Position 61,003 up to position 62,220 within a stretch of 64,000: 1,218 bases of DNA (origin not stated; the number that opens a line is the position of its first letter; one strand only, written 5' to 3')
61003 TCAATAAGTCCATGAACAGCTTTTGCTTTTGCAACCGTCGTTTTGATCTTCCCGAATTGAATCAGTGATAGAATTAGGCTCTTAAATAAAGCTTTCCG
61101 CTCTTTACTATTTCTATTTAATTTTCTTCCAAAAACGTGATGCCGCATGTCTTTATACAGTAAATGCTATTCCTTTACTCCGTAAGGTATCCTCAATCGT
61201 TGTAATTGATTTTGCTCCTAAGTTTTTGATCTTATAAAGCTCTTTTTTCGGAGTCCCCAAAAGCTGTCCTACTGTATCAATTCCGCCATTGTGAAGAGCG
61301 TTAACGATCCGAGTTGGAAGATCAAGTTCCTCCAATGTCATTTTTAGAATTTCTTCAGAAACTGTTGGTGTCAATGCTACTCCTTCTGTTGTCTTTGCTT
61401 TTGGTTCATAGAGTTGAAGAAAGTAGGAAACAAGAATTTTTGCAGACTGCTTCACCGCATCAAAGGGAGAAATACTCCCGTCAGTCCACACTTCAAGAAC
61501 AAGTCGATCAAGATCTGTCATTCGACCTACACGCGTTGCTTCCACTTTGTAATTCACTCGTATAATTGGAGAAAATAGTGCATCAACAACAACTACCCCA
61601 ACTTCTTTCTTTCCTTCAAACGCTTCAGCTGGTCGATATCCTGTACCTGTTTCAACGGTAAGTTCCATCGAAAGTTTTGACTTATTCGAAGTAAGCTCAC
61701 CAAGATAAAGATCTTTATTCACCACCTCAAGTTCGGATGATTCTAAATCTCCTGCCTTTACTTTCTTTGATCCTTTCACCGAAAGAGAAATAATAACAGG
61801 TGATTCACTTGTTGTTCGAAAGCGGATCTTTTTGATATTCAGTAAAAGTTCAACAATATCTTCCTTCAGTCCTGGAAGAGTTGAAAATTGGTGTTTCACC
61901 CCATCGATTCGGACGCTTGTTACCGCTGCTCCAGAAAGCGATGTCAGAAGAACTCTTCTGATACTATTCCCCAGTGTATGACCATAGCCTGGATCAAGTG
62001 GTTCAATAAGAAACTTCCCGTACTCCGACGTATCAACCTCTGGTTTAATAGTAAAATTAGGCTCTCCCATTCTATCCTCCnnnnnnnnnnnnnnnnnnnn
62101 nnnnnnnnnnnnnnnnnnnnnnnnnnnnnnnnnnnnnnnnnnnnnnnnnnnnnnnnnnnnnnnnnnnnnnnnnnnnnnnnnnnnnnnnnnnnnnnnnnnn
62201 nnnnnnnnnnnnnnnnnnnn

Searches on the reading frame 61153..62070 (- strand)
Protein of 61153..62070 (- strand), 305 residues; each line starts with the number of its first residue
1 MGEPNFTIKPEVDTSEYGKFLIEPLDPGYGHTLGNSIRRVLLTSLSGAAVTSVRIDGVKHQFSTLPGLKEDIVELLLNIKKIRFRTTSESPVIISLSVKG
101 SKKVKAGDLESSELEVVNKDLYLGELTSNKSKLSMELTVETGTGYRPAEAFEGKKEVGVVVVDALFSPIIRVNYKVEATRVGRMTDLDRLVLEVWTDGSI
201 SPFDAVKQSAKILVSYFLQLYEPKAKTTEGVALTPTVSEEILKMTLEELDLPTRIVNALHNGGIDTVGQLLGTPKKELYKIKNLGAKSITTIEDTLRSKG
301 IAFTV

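Call 29: search_protein_families(library=ncbifam, max_evalue=0.00001, proteins=[window:61153-62070:-])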
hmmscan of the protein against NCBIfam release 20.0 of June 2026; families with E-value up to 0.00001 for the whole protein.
window:61153-62070:- (305 aa): 8 families
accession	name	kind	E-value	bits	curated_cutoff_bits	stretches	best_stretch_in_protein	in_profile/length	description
NF003519.0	PRK05182.2-5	equivalog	2.3e-99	332.4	277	1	8-303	12-314/320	DNA-directed RNA polymerase subunit alpha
TIGR02027.1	rpoA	equivalog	9e-92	307.4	227.8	1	17-303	1-295/298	DNA-directed RNA polymerase subunit alpha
NF003513.0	PRK05182.1-2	equivalog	2.7e-90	302.7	302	1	6-303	15-315/338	DNA-directed RNA polymerase subunit alpha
NF003515.0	PRK05182.2-1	equivalog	7.3e-88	294.8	406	1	3-303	6-310/314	DNA-directed RNA polymerase subunit alpha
NF003516.0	PRK05182.2-2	equivalog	2.7e-87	292.9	353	1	11-296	14-299/315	DNA-directed RNA polymerase subunit alpha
NF003514.0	PRK05182.1-4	equivalog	2.5e-81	272.9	434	1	12-302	13-307/338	DNA-directed RNA polymerase subunit alpha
NF003517.0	PRK05182.2-3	equivalog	8e-75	251.9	356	1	15-301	21-316/344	DNA-directed RNA polymerase subunit alpha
NF003518.0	PRK05182.2-4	equivalog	1.3e-74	251.2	523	1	13-300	14-305/312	DNA-directed RNA polymerase subunit alpha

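Call 30: list_cluster_members(proteins=[window:61153-62070:-, window:56300-57826:-, window:46326-47855:-, window:25276-26778:+, window:42044-43918:-])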
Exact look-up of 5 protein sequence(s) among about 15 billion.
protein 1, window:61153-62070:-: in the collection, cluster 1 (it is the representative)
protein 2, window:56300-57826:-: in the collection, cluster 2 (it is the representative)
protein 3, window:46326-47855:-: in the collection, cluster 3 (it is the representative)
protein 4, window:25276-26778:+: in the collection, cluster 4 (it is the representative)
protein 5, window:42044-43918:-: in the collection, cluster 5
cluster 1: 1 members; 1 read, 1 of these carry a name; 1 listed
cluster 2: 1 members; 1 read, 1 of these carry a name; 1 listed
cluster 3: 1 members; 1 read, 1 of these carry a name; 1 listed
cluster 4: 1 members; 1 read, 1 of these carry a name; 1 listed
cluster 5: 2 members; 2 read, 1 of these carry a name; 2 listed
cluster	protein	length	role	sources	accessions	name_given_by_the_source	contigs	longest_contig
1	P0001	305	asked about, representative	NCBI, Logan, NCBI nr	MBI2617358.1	DNA-directed RNA polymerase subunit alpha [Candidatus Gottesmanbacteria bacterium]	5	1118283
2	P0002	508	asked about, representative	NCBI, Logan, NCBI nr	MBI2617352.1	ribonuclease Y [Candidatus Gottesmanbacteria bacterium]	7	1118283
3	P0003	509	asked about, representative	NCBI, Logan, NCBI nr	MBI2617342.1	YifB family Mg chelatase-like AAA ATPase [Candidatus Gottesmanbacteria bacterium]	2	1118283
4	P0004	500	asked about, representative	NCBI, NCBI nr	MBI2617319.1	2-isopropylmalate synthase [Candidatus Gottesmanbacteria bacterium]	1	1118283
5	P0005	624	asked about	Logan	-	-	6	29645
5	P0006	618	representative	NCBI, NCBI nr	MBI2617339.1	threonine synthase [Candidatus Gottesmanbacteria bacterium]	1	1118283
